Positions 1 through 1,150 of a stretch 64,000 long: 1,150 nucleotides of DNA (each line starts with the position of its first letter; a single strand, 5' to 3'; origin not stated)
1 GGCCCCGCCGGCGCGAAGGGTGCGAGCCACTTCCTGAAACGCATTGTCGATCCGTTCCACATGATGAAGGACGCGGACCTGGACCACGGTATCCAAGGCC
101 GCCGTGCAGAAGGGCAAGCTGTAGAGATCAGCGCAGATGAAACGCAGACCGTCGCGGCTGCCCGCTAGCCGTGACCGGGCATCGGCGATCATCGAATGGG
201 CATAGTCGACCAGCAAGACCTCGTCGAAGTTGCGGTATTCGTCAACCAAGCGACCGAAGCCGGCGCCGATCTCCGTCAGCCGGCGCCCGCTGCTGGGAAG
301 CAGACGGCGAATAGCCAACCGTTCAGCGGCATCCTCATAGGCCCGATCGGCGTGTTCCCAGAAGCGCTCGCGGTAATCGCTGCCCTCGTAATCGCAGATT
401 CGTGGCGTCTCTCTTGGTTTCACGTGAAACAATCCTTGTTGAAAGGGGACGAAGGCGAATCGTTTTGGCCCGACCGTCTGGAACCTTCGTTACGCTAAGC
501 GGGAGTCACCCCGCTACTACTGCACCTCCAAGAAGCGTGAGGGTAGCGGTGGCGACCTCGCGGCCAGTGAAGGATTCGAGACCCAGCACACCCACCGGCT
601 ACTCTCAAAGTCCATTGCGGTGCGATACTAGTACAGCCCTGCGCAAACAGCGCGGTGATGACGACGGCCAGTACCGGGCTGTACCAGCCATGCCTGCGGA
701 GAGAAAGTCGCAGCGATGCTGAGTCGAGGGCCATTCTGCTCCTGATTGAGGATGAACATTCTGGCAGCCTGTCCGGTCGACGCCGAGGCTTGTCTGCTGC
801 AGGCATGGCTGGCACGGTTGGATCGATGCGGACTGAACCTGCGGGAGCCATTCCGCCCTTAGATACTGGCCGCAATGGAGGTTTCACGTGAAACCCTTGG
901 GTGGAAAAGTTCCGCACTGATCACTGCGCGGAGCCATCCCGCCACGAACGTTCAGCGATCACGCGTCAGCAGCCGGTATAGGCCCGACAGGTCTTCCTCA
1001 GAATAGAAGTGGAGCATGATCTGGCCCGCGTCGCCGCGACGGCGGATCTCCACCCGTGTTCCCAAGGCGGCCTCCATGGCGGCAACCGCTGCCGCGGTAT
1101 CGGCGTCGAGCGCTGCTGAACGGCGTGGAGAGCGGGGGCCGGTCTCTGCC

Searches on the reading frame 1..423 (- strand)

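Call 74: search_protein_families(library=pfam, proteins=[window:1-423:-])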
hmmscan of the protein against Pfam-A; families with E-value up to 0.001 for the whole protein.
window:1-423:- (141 aa): 5 families
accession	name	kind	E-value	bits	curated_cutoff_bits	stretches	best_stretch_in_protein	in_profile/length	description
PF08241.18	Methyltransf_11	-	7.1e-17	62.3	21.2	1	51-140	2-91/95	Methyltransferase domain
PF13649.12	Methyltransf_25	-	2.7e-15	57.3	27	1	51-140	3-97/97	Methyltransferase domain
PF08242.18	Methyltransf_12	-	5.8e-11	43.4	30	1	51-140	2-96/98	Methyltransferase domain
PF13847.12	Methyltransf_31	-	1.2e-06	28.8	27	1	44-140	2-105/145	Methyltransferase domain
PF13489.12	Methyltransf_23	-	1.6e-05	25.1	27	1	21-140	1-112/164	Methyltransferase domain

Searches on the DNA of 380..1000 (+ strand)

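Call 4: search_rna_families(source=window, start=380, end=1000, threshold=evalue, max_evalue=10, show_alignments=3)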
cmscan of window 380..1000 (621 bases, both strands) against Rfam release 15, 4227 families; matches with E-value up to 10: 2.
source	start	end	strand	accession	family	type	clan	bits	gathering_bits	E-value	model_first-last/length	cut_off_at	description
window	681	815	+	RF03941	mir-3158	Gene; miRNA;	-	23.5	97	0.086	1-81/81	no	mir-3158 microRNA precursor family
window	712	774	+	RF01123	sR35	Gene; snRNA; snoRNA; CD-box;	-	13.8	60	0.83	1-57/57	no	Small nucleolar RNA sR35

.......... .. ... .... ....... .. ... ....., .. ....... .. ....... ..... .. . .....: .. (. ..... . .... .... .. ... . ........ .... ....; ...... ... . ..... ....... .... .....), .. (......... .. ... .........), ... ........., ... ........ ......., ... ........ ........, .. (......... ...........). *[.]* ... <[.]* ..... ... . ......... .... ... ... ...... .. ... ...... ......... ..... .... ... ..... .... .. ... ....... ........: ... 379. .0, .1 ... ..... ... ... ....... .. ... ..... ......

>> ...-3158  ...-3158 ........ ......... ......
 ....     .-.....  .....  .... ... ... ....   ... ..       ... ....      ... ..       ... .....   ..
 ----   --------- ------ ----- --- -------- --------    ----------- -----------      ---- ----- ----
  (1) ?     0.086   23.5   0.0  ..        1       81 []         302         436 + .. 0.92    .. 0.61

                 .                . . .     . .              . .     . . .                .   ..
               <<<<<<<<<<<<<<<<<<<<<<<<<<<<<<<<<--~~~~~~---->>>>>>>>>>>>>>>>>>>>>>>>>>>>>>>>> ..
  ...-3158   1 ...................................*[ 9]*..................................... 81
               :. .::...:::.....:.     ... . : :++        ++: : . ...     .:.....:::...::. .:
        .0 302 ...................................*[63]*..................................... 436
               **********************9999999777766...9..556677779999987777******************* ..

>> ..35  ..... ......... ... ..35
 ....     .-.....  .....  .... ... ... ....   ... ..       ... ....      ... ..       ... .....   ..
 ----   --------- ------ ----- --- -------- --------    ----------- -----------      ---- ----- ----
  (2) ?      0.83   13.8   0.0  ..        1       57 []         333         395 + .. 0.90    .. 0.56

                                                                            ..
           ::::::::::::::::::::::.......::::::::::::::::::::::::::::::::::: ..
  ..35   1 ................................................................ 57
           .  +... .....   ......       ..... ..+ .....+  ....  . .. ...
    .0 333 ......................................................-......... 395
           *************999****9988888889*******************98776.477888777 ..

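Call 46: search_dna_similar(query=window:432-879:+, collection=phages, mode=distant, max_evalue=0.01)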
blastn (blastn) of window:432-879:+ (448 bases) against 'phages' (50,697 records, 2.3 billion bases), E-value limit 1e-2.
No match.

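Call 47: search_dna_similar(query=window:432-879:+, collection=plasmids, mode=distant, max_evalue=0.01)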
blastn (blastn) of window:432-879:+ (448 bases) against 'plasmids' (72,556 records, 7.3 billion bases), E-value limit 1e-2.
No match.

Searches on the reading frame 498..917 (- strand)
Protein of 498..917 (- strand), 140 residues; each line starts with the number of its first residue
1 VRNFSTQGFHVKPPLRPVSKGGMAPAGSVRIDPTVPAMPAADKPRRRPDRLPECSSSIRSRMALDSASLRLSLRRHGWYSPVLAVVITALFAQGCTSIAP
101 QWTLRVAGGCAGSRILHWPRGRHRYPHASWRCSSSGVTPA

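Call 38: find_homologous_proteins(query=window:498-917:-, max_evalue=10)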
Query window:498-917:- (140 aa): 1 proteins with E <= 10 among 51 candidates.
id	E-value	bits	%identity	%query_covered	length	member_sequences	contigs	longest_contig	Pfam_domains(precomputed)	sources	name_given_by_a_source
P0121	2.2e-5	42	92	18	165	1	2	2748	-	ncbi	-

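Call 40: find_encoding_contigs(protein=P0121, flank=3000)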
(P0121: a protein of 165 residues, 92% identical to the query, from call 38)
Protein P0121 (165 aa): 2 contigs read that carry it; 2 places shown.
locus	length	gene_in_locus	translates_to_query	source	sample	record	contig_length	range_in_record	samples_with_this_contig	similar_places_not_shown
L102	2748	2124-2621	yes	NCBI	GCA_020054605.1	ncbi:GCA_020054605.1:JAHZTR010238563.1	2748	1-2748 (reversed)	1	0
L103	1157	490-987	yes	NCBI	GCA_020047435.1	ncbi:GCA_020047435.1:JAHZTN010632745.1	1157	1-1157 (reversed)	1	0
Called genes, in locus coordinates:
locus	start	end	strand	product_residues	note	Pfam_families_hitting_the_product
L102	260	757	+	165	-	-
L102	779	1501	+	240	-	-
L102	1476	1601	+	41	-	-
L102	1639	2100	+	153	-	-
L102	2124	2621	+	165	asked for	-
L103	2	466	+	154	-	?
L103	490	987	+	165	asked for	-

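Call 56: search_protein_representatives(protein=window:498-917:-)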
Query: 140 residues. Proteins with E-value up to 0.001 (for the whole library): 4; up to 1e-10: 2; up to 1e-30: 0. The best 4 are listed.
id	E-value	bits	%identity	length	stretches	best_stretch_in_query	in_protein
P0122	7.2e-21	91.0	46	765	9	59-135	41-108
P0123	5.8e-13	65.3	42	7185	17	100-137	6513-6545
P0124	2.4e-10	56.9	45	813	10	115-136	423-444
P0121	6.9e-06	42.4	86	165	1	94-122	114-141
